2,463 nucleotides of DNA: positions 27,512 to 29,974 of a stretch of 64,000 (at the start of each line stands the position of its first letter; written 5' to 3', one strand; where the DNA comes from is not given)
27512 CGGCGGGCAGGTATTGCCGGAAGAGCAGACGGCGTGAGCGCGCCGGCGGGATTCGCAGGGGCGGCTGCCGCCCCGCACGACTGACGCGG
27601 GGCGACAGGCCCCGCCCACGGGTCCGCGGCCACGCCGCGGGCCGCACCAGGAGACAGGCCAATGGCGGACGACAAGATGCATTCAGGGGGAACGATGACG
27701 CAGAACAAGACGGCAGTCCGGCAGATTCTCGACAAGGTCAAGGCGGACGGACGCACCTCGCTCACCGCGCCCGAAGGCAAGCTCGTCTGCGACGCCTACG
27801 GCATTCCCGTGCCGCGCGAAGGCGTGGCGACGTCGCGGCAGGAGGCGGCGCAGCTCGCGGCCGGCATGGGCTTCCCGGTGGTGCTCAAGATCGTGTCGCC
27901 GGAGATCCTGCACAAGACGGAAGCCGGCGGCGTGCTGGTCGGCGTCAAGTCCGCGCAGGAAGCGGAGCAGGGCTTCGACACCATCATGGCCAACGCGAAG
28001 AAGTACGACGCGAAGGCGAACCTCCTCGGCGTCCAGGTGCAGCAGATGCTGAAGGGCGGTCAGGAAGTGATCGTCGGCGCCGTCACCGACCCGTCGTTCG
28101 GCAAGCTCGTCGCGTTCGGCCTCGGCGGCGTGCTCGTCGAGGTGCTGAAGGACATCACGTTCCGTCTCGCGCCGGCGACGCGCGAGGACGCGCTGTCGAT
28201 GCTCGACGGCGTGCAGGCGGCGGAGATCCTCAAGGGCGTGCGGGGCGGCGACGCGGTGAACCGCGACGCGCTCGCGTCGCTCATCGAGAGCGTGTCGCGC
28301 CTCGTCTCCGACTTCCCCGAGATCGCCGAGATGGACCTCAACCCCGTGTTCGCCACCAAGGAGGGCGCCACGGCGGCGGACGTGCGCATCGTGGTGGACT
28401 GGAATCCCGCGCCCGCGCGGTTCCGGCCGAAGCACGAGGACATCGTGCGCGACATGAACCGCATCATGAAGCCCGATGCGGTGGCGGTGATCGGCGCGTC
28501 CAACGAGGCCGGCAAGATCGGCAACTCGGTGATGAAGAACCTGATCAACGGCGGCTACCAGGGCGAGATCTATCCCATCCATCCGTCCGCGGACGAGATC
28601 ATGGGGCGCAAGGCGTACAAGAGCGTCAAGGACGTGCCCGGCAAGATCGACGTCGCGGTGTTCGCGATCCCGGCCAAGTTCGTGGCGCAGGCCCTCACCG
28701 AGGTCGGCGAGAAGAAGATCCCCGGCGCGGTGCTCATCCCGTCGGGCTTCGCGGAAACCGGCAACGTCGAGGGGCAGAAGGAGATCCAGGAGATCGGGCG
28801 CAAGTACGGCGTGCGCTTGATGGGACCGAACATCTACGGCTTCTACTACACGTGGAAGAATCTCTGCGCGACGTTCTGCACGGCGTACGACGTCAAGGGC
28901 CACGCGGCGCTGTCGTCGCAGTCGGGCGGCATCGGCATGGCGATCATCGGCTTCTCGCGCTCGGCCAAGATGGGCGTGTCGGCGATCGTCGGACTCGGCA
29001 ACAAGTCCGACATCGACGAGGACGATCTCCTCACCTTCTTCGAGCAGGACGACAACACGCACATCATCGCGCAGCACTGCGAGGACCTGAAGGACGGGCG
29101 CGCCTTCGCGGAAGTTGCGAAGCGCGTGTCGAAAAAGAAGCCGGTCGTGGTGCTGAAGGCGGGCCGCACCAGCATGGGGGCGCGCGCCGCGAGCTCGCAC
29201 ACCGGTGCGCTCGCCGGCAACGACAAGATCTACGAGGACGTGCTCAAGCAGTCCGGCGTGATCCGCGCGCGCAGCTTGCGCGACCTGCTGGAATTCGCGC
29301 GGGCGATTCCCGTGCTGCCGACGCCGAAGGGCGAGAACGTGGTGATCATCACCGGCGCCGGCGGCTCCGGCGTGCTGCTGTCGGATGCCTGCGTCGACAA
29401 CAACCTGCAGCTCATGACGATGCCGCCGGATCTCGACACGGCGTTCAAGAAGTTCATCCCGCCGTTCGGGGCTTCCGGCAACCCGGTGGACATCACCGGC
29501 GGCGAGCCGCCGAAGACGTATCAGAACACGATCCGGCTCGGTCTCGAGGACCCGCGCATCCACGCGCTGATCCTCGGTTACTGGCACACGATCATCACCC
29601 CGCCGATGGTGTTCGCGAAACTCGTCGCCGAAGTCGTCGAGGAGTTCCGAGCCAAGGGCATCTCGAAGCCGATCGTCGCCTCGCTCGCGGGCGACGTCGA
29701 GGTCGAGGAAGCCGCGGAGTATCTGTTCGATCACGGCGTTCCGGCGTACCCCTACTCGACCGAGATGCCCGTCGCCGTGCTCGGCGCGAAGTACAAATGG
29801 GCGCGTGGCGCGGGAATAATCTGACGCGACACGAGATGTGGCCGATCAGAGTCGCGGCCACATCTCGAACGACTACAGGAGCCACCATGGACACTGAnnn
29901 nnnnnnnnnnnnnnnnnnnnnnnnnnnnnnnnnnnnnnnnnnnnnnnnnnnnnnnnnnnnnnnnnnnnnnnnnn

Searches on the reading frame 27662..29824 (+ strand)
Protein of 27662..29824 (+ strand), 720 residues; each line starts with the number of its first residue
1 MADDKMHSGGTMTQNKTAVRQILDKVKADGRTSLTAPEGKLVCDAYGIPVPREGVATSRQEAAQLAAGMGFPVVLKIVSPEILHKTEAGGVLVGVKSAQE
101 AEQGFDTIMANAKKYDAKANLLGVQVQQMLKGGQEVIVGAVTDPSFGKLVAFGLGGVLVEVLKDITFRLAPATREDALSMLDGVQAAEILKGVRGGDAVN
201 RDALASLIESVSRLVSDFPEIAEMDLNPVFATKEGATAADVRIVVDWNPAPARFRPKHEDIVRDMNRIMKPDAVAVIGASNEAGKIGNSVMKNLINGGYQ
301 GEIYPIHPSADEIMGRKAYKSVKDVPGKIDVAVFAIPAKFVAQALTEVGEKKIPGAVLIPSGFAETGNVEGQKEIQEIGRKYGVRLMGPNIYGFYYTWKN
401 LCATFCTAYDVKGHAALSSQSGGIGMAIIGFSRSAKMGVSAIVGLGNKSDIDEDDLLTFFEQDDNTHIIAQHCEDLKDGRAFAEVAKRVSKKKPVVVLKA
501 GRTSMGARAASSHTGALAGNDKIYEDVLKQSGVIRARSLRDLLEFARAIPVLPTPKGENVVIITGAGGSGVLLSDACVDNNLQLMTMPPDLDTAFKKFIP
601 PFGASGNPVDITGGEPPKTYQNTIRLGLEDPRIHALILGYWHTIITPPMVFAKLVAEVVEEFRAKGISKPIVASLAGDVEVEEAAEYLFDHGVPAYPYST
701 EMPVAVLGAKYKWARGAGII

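Call 4: search_protein_families(library=ncbifam, proteins=[window:27662-29824:+])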
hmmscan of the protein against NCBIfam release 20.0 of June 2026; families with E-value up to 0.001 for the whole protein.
window:27662-29824:+ (720 aa): 12 families
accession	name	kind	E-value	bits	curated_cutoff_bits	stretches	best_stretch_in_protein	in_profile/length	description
NF045493.1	HydDutCoALig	equivalog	1e-172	576.3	1300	2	267-711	5-447/698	4-hydroxybutyrate--CoA ligase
NF045494.1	AcCoALig_Archglob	equivalog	1.4e-149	499.5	1200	1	37-707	6-656/665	acetate--CoA ligase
TIGR02717.1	AcCoA-syn-alpha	equivalog_domain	6e-141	470.1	567.15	1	266-712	2-445/447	acetate--CoA ligase alpha subunit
NF045492.1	HydPropCoALig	equivalog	2.6e-136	455.8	1300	1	17-715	2-698/700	3-hydroxypropionate--CoA ligase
TIGR01019.1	sucCoAalpha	subfamily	1.6e-14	54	353.2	1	313-544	46-280/286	succinate--CoA ligase subunit alpha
NF004230.0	PRK05678.1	equivalog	4e-14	52.5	336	1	311-542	46-280/291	succinate--CoA ligase subunit alpha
NF001913.0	PRK00696.1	equivalog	1e-12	47.8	370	1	39-266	8-236/388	ADP-forming succinate--CoA ligase subunit beta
TIGR01016.1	sucCoAbeta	subfamily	2.5e-08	33.3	375.55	1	40-263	9-233/386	succinate-CoA ligase subunit beta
TIGR02144.1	LysX_arch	equivalog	7.9e-05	21.9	275.6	1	45-77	97-129/281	lysine biosynthesis protein LysX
NF010623.0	PRK14016.1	subfamily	0.00013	20.3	877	1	42-112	221-286/871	cyanophycin synthetase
NF010647.0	PRK14046.1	equivalog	0.00017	20.8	604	0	603-694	281-367/392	malate--CoA ligase subunit beta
TIGR02068.2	cya_phycin_syn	equivalog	0.00033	18.8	850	1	42-114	220-287/862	cyanophycin synthetase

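Call 5: search_protein_families(library=pfam, proteins=[window:27662-29824:+])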
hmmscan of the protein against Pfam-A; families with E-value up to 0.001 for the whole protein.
window:27662-29824:+ (720 aa): 5 families
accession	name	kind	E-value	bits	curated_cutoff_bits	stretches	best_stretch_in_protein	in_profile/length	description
PF19045.5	Ligase_CoA_2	-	3.6e-96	320.1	23.7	1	560-719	1-160/162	Ligase-CoA domain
PF13549.11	ATP-grasp_5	-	3.4e-80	269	27.6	1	26-245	2-221/221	ATP-grasp domain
PF13607.11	Succ_CoA_lig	-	3.3e-47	160.2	27.4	1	412-548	1-137/138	Succinyl-CoA ligase like flavodoxin domain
PF13380.12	CoA_binding_2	-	1.8e-22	80.4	22.8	1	273-394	2-113/116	CoA binding domain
PF02629.25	CoA_binding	-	3.6e-15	56.9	22.3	1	270-361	2-96/97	CoA binding domain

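Call 7: find_encoding_contigs(protein=window:27662-29824:+, flank=10000, max_places=6)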
Protein window:27662-29824:+ (720 aa): no gene with exactly this product is on record in the collection.

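Call 8: find_homologous_proteins(query=window:27662-29824:+, max_evalue=1e-30)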
Query window:27662-29824:+ (720 aa): 8000 proteins with E <= 1e-30 among 8000 candidates; the best 120 are listed.
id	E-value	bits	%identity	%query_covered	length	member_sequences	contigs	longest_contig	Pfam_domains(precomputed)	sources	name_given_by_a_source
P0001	0.0e+0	1492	93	100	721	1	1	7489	PF02629.26,PF13607.12,PF13549.12,PF13380.13,PF19045.5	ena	-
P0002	0.0e+0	1489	94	98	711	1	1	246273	PF02629.26,PF13607.12,PF13549.12,PF13380.13,PF19045.5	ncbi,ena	-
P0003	0.0e+0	1463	93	98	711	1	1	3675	PF02629.26,PF13607.12,PF13549.12,PF13380.13,PF19045.5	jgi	jgi:acetyl coenzyme A synthetase (ADP forming)-like protein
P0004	0.0e+0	1444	90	98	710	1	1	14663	PF02629.26,PF13607.12,PF13549.12,PF13380.13,PF19045.5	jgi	jgi:acetyl coenzyme A synthetase (ADP forming)-like protein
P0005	0.0e+0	1438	91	98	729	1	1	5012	PF02629.26,PF13607.12,PF13549.12,PF13380.13,PF19045.5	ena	-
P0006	0.0e+0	1437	90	98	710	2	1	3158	PF02629.26,PF13607.12,PF13549.12,PF13380.13,PF19045.5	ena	-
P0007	0.0e+0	1436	90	99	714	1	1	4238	PF02629.26,PF13607.12,PF13549.12,PF13380.13,PF19045.5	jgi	jgi:acetyl coenzyme A synthetase (ADP forming)-like protein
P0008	0.0e+0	1433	90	99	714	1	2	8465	PF02629.26,PF13607.12,PF13549.12,PF13380.13,PF19045.5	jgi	jgi:acetyl coenzyme A synthetase (ADP forming)-like protein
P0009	0.0e+0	1433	90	98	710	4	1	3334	PF02629.26,PF13607.12,PF13549.12,PF13380.13,PF19045.5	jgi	-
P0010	0.0e+0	1433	90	98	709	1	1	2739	PF02629.26,PF13607.12,PF13549.12,PF13380.13,PF19045.5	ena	-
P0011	0.0e+0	1432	90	98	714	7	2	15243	PF02629.26,PF13607.12,PF13549.12,PF13380.13,PF19045.5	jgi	jgi:acetyl coenzyme A synthetase (ADP forming)-like protein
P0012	0.0e+0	1432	90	98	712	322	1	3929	PF02629.26,PF13607.12,PF13549.12,PF13380.13,PF19045.5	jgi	-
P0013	0.0e+0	1432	90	98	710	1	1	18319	PF02629.26,PF13607.12,PF13549.12,PF13380.13,PF19045.5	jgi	jgi:acetyl coenzyme A synthetase (ADP forming)-like protein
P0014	0.0e+0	1432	91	98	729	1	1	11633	PF02629.26,PF13607.12,PF13549.12,PF13380.13,PF19045.5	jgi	-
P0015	0.0e+0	1432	90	99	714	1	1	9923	PF02629.26,PF13607.12,PF13549.12,PF13380.13,PF19045.5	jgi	jgi:acetyl coenzyme A synthetase (ADP forming)-like protein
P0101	0.0e+0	1408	88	98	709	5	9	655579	PF02629.26,PF13607.12,PF13549.12,PF13380.13,PF19045.5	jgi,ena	jgi:acetyl coenzyme A synthetase (ADP forming)-like protein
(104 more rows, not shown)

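Call 9: find_encoding_contigs(protein=P0002, flank=10000, max_places=3)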
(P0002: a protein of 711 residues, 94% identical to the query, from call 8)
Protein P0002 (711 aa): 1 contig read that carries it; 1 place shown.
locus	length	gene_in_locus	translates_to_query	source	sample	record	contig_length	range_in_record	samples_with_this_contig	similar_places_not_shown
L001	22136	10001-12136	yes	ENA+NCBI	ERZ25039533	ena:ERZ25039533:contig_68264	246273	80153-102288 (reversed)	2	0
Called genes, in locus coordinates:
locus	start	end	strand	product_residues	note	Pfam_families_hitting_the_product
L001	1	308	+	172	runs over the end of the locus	PF07331:TctB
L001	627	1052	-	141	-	-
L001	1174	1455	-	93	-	-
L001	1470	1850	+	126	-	PF01970:TctA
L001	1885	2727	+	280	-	PF13189:Cytidylate_kin2, PF04972:BON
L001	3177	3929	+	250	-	PF01925:TauE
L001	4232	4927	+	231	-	PF02515:CoA_transf_3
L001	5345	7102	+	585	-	PF01257:2Fe-2S_thioredx, PF01512:Complex1_51K, PF10531:SLBB (weak), PF10589:NADH_4Fe-4S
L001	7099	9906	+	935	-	PF00111:Fer2 (weak), PF13510:Fer2_4, PF22117:Fer4_Nqo3 (weak), PF12838:Fer4_7, PF13183:Fer4_8 (weak), PF04879:Molybdop_Fe4S4, PF00384:Molybdopterin, PF01568:Molydop_binding, +3 more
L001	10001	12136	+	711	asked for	PF13549:ATP-grasp_5, PF02629:CoA_binding, PF13380:CoA_binding_2, PF13607:Succ_CoA_lig, PF19045:Ligase_CoA_2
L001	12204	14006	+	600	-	PF02776:TPP_enzyme_N, PF00205:TPP_enzyme_M, PF02775:TPP_enzyme_C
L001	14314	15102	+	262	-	PF00528:BPD_transp_1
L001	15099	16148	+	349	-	PF00005:ABC_tran, PF13304:AAA_21 (faint), PF08402:TOBE_2 (weak)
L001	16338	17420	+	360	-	PF01547:SBP_bac_1, PF13531:SBP_bac_11, PF13343:SBP_bac_6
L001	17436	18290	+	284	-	PF00528:BPD_transp_1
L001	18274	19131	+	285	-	PF02481:DNA_processg_A (weak), PF18306:LDcluster4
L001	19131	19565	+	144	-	PF00578:AhpC-TSA, PF08534:Redoxin (weak)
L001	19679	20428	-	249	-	PF00571:CBS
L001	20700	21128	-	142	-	PF13474:SnoaL_3, PF14534:DUF4440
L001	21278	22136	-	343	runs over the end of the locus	PF08240:ADH_N, PF00107:ADH_zinc_N, PF13602:ADH_zinc_N_2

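Call 10: find_encoding_contigs(protein=P0101, flank=10000, max_places=3)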
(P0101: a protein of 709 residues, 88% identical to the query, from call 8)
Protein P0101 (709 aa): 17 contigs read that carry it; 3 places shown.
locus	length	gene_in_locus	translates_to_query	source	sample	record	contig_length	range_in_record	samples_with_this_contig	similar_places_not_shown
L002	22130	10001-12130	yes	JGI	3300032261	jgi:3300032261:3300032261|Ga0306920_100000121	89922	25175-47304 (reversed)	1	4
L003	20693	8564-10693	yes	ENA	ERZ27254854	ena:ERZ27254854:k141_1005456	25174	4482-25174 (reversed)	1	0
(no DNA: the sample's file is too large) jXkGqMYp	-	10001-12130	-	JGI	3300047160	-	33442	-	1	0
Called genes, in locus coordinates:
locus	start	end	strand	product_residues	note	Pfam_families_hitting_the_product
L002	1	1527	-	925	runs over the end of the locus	PF00111:Fer2, PF13510:Fer2_4, PF13183:Fer4_8 (weak), PF22117:Fer4_Nqo3 (weak), PF12838:Fer4_7, PF04879:Molybdop_Fe4S4, PF00384:Molybdopterin, PF01568:Molydop_binding, +3 more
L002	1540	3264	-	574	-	PF01257:2Fe-2S_thioredx, PF01512:Complex1_51K, PF10531:SLBB (weak), PF10589:NADH_4Fe-4S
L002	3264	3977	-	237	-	PF00392:GntR, PF07729:FCD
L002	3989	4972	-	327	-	PF02558:ApbA, PF08546:ApbA_C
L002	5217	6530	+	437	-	PF07690:MFS_1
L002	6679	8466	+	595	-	PF02776:TPP_enzyme_N, PF00205:TPP_enzyme_M, PF02775:TPP_enzyme_C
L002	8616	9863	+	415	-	PF02515:CoA_transf_3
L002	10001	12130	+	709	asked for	PF13549:ATP-grasp_5, PF02629:CoA_binding, PF13380:CoA_binding_2, PF13607:Succ_CoA_lig, PF19045:Ligase_CoA_2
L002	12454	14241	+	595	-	PF02776:TPP_enzyme_N, PF00205:TPP_enzyme_M, PF02775:TPP_enzyme_C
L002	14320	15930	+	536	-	PF00732:GMC_oxred_N, PF13450:NAD_binding_8 (faint), PF05199:GMC_oxred_C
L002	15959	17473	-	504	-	PF00501:AMP-binding, PF13193:AMP-binding_C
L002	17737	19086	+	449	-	PF01039:Carboxyl_trans, PF06833:MdcE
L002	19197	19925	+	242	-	PF12048:DUF3530, PF20408:Abhydrolase_11 (faint)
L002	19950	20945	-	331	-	PF01300:Sua5_yciO_yrdC, PF03481:Sua5_C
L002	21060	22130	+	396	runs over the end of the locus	PF00438:S-AdoMet_synt_N, PF02772:S-AdoMet_synt_M, PF02773:S-AdoMet_synt_C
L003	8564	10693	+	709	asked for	PF13549:ATP-grasp_5, PF02629:CoA_binding, PF13380:CoA_binding_2, PF13607:Succ_CoA_lig, PF19045:Ligase_CoA_2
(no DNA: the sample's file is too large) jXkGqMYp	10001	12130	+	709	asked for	PF13549:ATP-grasp_5, PF02629:CoA_binding, PF13380:CoA_binding_2, PF13607:Succ_CoA_lig, PF19045:Ligase_CoA_2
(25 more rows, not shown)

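Call 31: search_solved_structures(query=window:27662-29824:+, max_evalue=0.00001, show_alignments=1)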
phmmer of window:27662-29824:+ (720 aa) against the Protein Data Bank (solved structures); distinct sequences matched with E-value up to 0.00001: 28.
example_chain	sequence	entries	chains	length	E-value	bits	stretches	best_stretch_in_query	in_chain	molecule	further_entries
8wzu_A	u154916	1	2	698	4e-142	478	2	267-710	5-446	4-hydroxybutyrate--CoA ligase [ADP-forming]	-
4xyl_A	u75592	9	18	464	5.1e-116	391.8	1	263-717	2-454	alpha subunit of Acyl-CoA synthetase (NDP forming) | Acyl-CoA synthetase (NDP forming) | alpha subunit of acetyl-CoA synthetase (NDP forming)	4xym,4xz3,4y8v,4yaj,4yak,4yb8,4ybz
9y43_A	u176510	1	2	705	1.6e-115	390.1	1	17-715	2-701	3-hydroxypropionate--CoA ligase [ADP-forming]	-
2csu_A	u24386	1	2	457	9.9e-94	318.1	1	269-716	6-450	457aa long hypothetical protein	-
9it0_A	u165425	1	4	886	4.6e-77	263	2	263-697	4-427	Protein acetyltransferase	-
9isq_A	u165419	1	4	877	3.8e-76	260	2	266-697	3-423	Protein acetyltransferase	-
7cm9_A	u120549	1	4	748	1.1e-59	205.5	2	270-618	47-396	DMSP lyase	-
1wr2_A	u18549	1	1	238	2.4e-59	204.4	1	18-245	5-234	hypothetical protein PH1789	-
4xyl_B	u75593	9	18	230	6e-52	180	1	20-245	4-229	beta subunit of Acyl-CoA synthetase (NDP forming) | Uncharacterized protein | beta subunit of acetyl-CoA synthetase (NDP forming)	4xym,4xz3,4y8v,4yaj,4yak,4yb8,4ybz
9isb_A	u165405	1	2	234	1.2e-24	89.7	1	22-243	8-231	Protein acetyltransferase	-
1y81_A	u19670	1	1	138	2.3e-13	52.5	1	273-353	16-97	conserved hypothetical protein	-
3q9u_A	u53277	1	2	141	1.7e-11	46.3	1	271-345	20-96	CoA binding protein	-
3qa9_A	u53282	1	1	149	2.1e-11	46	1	266-340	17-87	CoA binding domain protein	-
2d59_A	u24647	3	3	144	2.4e-11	45.8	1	265-349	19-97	hypothetical protein PH1109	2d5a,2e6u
3q9n_A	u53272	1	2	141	2.5e-11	45.7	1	266-340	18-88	CoA binding protein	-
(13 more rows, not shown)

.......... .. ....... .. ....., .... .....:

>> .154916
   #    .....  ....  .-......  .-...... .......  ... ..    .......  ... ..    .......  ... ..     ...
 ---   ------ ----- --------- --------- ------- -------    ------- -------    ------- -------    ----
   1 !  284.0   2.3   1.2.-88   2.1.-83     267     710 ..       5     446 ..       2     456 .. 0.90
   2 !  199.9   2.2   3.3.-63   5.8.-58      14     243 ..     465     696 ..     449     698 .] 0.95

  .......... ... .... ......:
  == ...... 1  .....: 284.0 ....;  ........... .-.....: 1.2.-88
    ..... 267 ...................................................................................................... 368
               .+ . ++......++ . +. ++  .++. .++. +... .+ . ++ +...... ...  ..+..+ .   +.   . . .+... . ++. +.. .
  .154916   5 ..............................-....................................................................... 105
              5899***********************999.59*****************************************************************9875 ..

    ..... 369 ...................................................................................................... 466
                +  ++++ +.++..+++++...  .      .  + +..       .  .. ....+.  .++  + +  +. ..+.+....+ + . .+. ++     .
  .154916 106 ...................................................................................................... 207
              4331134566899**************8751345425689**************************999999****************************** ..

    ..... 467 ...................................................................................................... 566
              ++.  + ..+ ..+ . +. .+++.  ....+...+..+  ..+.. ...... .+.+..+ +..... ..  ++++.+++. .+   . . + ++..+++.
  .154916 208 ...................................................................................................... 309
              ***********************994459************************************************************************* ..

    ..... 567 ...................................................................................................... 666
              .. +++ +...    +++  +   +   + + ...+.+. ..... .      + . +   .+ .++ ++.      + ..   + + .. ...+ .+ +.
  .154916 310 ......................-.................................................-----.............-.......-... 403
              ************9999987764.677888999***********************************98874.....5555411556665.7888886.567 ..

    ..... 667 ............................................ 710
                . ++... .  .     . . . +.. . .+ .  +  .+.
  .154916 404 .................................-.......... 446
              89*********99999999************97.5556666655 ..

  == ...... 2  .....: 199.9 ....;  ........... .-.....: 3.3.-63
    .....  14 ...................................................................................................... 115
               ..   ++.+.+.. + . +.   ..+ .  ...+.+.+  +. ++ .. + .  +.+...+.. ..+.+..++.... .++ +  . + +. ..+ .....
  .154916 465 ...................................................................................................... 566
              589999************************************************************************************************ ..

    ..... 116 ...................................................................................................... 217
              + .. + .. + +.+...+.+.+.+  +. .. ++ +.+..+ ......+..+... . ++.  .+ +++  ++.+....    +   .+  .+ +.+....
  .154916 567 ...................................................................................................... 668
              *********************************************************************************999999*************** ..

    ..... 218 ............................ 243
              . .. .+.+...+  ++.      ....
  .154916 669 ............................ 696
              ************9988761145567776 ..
